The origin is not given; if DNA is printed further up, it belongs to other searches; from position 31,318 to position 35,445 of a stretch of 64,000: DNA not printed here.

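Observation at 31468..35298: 1276-aa Avs-like STAND with Mrr-type effector and a large unassigned sensor region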

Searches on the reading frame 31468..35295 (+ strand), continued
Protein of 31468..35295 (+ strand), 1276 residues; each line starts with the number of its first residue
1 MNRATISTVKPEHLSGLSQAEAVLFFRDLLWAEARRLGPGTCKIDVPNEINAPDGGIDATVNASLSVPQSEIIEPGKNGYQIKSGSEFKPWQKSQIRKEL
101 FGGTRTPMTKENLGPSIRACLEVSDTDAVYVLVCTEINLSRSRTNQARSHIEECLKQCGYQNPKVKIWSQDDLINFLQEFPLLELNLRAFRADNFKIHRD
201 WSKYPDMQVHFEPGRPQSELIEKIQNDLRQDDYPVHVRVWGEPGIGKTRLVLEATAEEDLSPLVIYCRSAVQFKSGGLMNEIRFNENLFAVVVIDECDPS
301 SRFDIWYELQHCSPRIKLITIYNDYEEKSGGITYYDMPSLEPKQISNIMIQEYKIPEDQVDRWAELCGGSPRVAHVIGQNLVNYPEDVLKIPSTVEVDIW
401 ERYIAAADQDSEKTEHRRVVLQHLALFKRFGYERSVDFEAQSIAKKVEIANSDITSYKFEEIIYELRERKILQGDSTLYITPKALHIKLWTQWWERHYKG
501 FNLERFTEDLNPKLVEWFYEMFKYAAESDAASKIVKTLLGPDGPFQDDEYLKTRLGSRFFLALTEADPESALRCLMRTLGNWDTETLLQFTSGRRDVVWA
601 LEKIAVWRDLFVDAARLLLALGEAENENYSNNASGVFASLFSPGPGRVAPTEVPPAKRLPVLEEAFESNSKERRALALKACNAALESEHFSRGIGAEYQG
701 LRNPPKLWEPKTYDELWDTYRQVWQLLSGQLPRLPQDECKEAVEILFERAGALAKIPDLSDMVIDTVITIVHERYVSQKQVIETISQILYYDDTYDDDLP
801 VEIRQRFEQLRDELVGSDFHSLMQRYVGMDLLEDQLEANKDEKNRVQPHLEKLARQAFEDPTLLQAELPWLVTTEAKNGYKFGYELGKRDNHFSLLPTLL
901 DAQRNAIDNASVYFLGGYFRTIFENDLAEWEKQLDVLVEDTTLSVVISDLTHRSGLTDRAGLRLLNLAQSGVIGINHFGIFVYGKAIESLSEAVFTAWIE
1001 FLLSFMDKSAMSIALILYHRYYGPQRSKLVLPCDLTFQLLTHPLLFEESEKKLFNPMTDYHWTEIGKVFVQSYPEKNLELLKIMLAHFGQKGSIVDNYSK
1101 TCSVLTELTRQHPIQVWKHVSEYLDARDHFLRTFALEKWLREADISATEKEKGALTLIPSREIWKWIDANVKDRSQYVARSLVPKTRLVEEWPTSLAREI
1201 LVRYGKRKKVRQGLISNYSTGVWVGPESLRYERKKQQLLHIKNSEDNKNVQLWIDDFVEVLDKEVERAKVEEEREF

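Call 28: find_encoding_contigs(protein=P0022, flank=7000, max_places=2)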
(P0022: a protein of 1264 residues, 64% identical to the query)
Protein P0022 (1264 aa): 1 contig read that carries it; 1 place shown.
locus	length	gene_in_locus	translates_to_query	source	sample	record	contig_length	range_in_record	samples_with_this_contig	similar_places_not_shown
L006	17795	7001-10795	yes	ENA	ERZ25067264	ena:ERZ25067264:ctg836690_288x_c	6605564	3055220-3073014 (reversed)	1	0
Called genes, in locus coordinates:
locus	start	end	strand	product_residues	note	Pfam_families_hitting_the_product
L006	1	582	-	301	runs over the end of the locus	-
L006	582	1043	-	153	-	-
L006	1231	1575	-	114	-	-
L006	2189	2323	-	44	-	-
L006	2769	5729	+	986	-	PF07669:Eco57I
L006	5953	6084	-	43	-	-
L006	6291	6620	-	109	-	-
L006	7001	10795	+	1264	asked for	-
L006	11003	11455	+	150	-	PF13384:HTH_23 (weak)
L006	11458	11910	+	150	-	PF04255:DUF433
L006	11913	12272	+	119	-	-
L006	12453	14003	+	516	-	PF09861:Lar_N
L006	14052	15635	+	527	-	PF07724:AAA_2, PF00004:AAA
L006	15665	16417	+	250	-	PF06778:Chlor_dismutase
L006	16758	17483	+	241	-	PF12679:ABC2_membrane_2, PF12730:ABC2_membrane_4 (weak), PF12698:ABC2_membrane_3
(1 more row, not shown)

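Call 35: search_protein_families(library=padloc, proteins=[L004:3918-6875:+, L004:10855-11199:+, L005:3879-5453:+, L005:2783-3577:+], max_evalue=0.001)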
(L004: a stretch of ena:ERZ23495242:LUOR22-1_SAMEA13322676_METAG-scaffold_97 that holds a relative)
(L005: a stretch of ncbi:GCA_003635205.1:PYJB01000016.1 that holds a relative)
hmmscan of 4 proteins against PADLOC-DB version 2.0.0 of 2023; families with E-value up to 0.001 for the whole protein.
L004:3918-6875:+ (986 aa): 13 families
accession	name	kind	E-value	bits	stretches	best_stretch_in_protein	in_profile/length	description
PDLC03600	REase_MTase_IIG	-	1.9e-09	34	1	361-421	303-363/1205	Type IIG restriction enzyme-methyltransferase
PDLC03348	MTase_II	-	2.5e-08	30.9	1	314-421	199-310/727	Type II methyltransferase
PDLC02525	PglX|PglXI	-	6.1e-08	29.8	1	361-421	286-346/607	PglX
PDLC02521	PglX|PglXI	-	9.2e-08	28.5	1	361-420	310-369/1174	PglX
PDLC03021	MTase_I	-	1.1e-06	25.7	0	266-416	103-241/491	Type I methyltransferase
PDLC03267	MTase_II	-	4.2e-06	24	1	478-597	98-201/539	Type II methyltransferase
PDLC02641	DrmMI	-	8.7e-06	21.9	1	332-420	277-364/1161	DrmMI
PDLC03335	MTase_II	-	1.6e-05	21.8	1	516-590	210-280/607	Type II methyltransferase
PDLC03338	MTase_II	-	2e-05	21.5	0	361-423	157-216/604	Type II methyltransferase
PDLC02529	PglX|PglXI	-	0.00013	17.8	1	361-500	230-371/1189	PglX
PDLC02522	PglX|PglXI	-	0.0005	15.9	1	361-421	425-485/1218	PglX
PDLC03285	MTase_II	-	0.00052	17.2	0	483-595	103-199/413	Type II methyltransferase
PDLC03615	REase_MTase_IIG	-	0.0009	15.2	0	339-398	430-490/953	Type IIG restriction enzyme-methyltransferase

L004:10855-11199:+ (115 aa): 0 families

L005:3879-5453:+ (525 aa): 101 families (the best 25 are shown)
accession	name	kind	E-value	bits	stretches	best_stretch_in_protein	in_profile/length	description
PDLC02981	AriAB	-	2e-25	87.6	2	200-451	301-529/694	-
PDLC02980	AriA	-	1.3e-21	75.9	2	51-277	89-302/304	-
PDLC00289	PtuA1|PtuA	-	1.1e-20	72.1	1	1-283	1-297/404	AAA ATPase domain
PDLC02979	AriA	-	3e-19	68.1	2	1-53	1-50/373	-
PDLC04135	mad3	-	2.5e-17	61.5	2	2-62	1-58/374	mads_3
PDLC00271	PtuA1|PtuA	-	4.2e-17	60.8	2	1-59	1-56/421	AAA ATPase domain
PDLC02913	ATPase_I-A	-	1.6e-15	55.2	2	2-56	53-104/508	-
PDLC00284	PtuA1|PtuA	-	1.7e-15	54.8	2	2-55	61-112/545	AAA ATPase domain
PDLC03878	NsnB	-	1.1e-14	52.9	1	4-294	3-303/345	-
PDLC00278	PtuA1|PtuA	-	1.7e-14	51.9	2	1-76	1-76/436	AAA ATPase domain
PDLC00285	PtuA1|PtuA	-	4.1e-14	50.7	1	114-299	195-348/432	AAA ATPase domain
PDLC00290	PtuA1|PtuA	-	9.1e-14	49.6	1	202-275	238-310/414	AAA ATPase domain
PDLC02915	ATPase-Toprim_I-B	-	1.3e-13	48.7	2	225-344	245-359/623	-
PDLC00299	PtuA1|PtuA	-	5.3e-13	46.8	1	3-72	55-120/535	AAA ATPase domain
PDLC00268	PtuA1|PtuA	-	2.2e-12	45.1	1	169-275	198-308/411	AAA ATPase domain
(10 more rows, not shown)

L005:2783-3577:+ (265 aa): 0 families

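Call 36: find_related_loci(query=A1, collection=genome_contigs, flank=10000)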
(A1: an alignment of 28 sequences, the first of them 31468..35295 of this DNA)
Query A1 (1276 aa) in genome_contigs; peptide patterns used: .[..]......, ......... (x = any residue, [..] = any of these).
109 stretches matched a pattern; 79 encode a relative of the query (tblastn E <= 1e-3); 78 distinct loci.
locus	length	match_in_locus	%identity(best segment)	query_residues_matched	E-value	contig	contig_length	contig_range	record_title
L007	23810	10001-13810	78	1-1276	0e+0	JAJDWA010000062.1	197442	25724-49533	MAG: Candidatus Poribacteria bacterium isolate jk18x22bins.76 k141_791918, whole genome shotgun sequence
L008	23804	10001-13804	78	1-1276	0e+0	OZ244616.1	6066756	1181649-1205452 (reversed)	MAG: Candidatus Poribacteria bacterium isolate e5250d40-67f0-410b-965f-0d198546f1b0 genome assembly, chromosome: 1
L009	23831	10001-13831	63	1-1275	0e+0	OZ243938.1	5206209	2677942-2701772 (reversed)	MAG: Candidatus Poribacteria bacterium isolate 1d27aecb-7b08-4092-90e4-ddfc7d8e693b genome assembly, chromosome: 1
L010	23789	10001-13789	63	1-1276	0e+0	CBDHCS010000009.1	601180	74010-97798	MAG: Candidatus Poribacteria bacterium isolate 2ff7ea9c-4ed9-48aa-ac60-1c2c21251b56 genome assembly, contig: contig_9, w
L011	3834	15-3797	63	1-1276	0e+0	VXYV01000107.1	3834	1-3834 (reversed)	MAG: Gammaproteobacteria bacterium isolate SB0670_bin_2 NODE_11239_length_3834_cov_12.424716, whole genome shotgun seque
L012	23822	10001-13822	60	1-1274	0e+0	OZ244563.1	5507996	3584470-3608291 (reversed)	MAG: Candidatus Poribacteria bacterium isolate ff81fa92-488d-40f9-821d-30cdc2806971 genome assembly, chromosome: 1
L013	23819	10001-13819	60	1-1276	0e+0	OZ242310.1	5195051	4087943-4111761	MAG: Candidatus Poribacteria bacterium isolate 20da2b61-0884-4a9e-940d-2acfcc06f24a genome assembly, chromosome: 1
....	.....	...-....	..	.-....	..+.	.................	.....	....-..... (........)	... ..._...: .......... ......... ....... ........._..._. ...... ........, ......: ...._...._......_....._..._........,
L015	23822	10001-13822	58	1-1275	0e+0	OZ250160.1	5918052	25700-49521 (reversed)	MAG: Candidatus Poribacteria bacterium isolate 8ae7ebc5-6e71-4186-9c0c-d873ebd224b0 genome assembly, chromosome: 1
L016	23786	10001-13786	59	1-1276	0e+0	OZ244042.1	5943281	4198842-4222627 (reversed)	MAG: Candidatus Poribacteria bacterium isolate 82c2f847-b3a6-4516-8f18-366283cf6473 genome assembly, chromosome: 1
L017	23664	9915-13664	58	1-1265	0e+0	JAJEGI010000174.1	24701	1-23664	MAG: Candidatus Poribacteria bacterium isolate p16x44bins.54 k141_423768, whole genome shotgun sequence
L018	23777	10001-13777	62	1-1276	0e+0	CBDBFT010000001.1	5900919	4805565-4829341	MAG: Candidatus Poribacteria bacterium isolate 1793e3cd-57e7-4349-b6cf-f1c25c3b8095 genome assembly, contig: contig_1, w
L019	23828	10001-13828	58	1-1276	0e+0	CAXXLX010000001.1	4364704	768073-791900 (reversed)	MAG: Candidatus Poribacteria bacterium isolate 1c23486e-f1bb-4f7c-a5ff-9ffc904aba33 genome assembly, contig: contig_1, w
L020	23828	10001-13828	57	1-1276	0e+0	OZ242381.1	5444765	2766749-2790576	MAG: Candidatus Poribacteria bacterium isolate 80d8d026-9b84-4ba5-a38a-fc23128cda22 genome assembly, chromosome: 1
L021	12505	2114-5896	58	1-1275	0e+0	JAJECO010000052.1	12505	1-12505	MAG: Candidatus Poribacteria bacterium isolate jk18xAbins.25 k141_918639, whole genome shotgun sequence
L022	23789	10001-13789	57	1-1276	0e+0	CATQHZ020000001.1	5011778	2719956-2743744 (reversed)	MAG: uncultured Poribacteria bacterium isolate a66633a9-cb3d-447c-bfc4-106491c4b11e genome assembly, contig: contig_1, w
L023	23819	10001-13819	59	1-1276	0e+0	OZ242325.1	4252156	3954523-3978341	MAG: Candidatus Poribacteria bacterium isolate 7cb44f7e-fdd6-4696-a2af-ad91ef35c446 genome assembly, chromosome: 1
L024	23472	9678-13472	59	1-1276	0e+0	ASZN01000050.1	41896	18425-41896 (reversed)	Candidatus Poribacteria bacterium WGA-3G POR3G_contig_50.51_C, whole genome shotgun sequence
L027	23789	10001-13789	60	1-1276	0e+0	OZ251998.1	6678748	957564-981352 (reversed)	MAG: Candidatus Poribacteria bacterium isolate 8f110123-501e-42ad-9d55-583bbc997c7d genome assembly, chromosome: 1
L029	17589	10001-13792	54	1-1276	0e+0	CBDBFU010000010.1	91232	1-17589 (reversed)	MAG: Candidatus Poribacteria bacterium isolate 0db8f60b-b66d-466f-879a-884326031337 genome assembly, contig: contig_10,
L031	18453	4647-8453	55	1-1276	0e+0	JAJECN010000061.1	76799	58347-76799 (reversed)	MAG: Candidatus Poribacteria bacterium isolate jk18xAbins.24 k141_1346001, whole genome shotgun sequence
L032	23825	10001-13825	56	1-1276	0e+0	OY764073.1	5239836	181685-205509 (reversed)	MAG: Candidatus Poribacteria bacterium isolate c0dbee2e-4153-42cb-9392-5991059e4d04 genome assembly, chromosome: 1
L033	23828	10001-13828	55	1-1276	0e+0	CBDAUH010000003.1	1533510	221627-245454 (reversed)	MAG: Candidatus Poribacteria bacterium isolate 2b956532-cd71-4e48-8ac0-65602b58f679 genome assembly, contig: contig_3, w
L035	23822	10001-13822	59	1-1276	0e+0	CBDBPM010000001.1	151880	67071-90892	MAG: Candidatus Poribacteria bacterium isolate 2ce76e30-9b7a-4682-b141-86baa08e5e2a genome assembly, contig: contig_1, w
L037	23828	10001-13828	54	1-1276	0e+0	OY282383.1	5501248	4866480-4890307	MAG: uncultured Poribacteria bacterium isolate 7c199f84-8048-4b63-b208-6e17c6421a0a genome assembly, chromosome: 1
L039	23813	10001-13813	54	1-1276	0e+0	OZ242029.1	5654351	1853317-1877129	MAG: Candidatus Poribacteria bacterium isolate e47116a6-1c5e-4b36-9515-22f207f5838d genome assembly, chromosome: 1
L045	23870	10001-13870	57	1-1276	0e+0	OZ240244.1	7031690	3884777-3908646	MAG: Candidatus Poribacteria bacterium isolate 530b1872-db39-4376-9dde-5bfc35f27194 genome assembly, chromosome: 1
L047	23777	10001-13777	56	1-1276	0e+0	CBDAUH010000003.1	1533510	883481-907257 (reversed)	MAG: Candidatus Poribacteria bacterium isolate 2b956532-cd71-4e48-8ac0-65602b58f679 genome assembly, contig: contig_3, w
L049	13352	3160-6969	60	1-1276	0e+0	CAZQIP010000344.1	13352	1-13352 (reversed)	MAG TPA_asm: uncultured bacterium isolate SRP338948_co1_32 genome assembly, contig: k141_49280, whole genome shotgun seq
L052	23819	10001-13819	59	1-1276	0e+0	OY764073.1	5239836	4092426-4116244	MAG: Candidatus Poribacteria bacterium isolate c0dbee2e-4153-42cb-9392-5991059e4d04 genome assembly, chromosome: 1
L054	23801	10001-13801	62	1-1276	0e+0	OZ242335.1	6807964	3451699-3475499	MAG: Candidatus Poribacteria bacterium isolate 0e18bbbf-3c5b-4f4e-9be4-718f64127597 genome assembly, chromosome: 1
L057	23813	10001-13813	62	1-1276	0e+0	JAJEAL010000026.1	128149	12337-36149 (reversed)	MAG: Candidatus Poribacteria bacterium isolate jk18x7bins.5 k141_1517367, whole genome shotgun sequence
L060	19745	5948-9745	59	1-1276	0e+0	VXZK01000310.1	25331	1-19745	MAG: Candidatus Poribacteria bacterium isolate SB0670_bin_33 NODE_986_length_25331_cov_18.603616, whole genome shotgun s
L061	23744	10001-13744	38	9-1276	0e+0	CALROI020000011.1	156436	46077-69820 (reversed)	MAG: Phycisphaera mikurensis NBRC 102666 isolate JJ-K1D7-64-2-mx-bin571 genome assembly, contig: JJ-K1D7-64-C18, whole g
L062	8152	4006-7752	37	6-1276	0e+0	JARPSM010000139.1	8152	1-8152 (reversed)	MAG: Nitrososphaerota archaeon isolate OTU3 k141_50674, whole genome shotgun sequence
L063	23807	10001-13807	53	1-1276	0e+0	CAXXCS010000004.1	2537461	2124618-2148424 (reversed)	MAG: Candidatus Poribacteria bacterium isolate f2072dac-7ec4-414b-ba18-4a473c62d403 genome assembly, contig: contig_4, w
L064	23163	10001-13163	60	1-1276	0e+0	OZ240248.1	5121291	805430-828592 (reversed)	MAG: Candidatus Poribacteria bacterium isolate b8ffb888-6308-4f48-b550-e0c295cc777e genome assembly, chromosome: 1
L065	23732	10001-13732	36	4-1276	0e+0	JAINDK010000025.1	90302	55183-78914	MAG: Bryobacter sp. CoA8 C33 k141_3887289_flag_0_multi_36.9900_len_90302, whole genome shotgun sequence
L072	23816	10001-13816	57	1-1276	0e+0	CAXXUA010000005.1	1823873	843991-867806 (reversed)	MAG: Candidatus Poribacteria bacterium isolate 64057701-0cd0-4337-b80b-d127c366c46f genome assembly, contig: contig_5, w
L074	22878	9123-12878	32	5-1276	0e+0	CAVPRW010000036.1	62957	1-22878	MAG: uncultured Nitrospinota bacterium isolate MFD10007.bin.2.94 genome assembly, contig: contig_58424, whole genome sho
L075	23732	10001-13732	31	11-1276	3e-176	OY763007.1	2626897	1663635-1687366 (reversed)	MAG: Nitrospirales bacterium isolate d9641d0a-9015-4cc2-bf8e-6a264f466c72 genome assembly, chromosome: 1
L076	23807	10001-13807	52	1-1276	0e+0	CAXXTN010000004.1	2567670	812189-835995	MAG: Candidatus Poribacteria bacterium isolate 64752d50-abd0-46dd-90db-3fd08d7746be genome assembly, contig: contig_4, w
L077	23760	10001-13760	31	5-1276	6e-167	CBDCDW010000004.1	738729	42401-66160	MAG: uncultured Candidatus Binatia bacterium isolate 9a2c71a9-8664-4bc0-91de-9535c4cbd7a1 genome assembly, contig: conti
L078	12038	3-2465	34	445-1276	8e-143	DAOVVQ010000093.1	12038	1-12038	MAG TPA_asm: Planctomycetota bacterium isolate CSMAG_1709 CSMAG_1709_k141_5573609_length_12038_cov_8.0000, whole genome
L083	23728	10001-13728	38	4-1276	7e-151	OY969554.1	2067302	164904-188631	MAG: uncultured Chlamydiales bacterium isolate MFD04540.bin.c.3 genome assembly, chromosome: 1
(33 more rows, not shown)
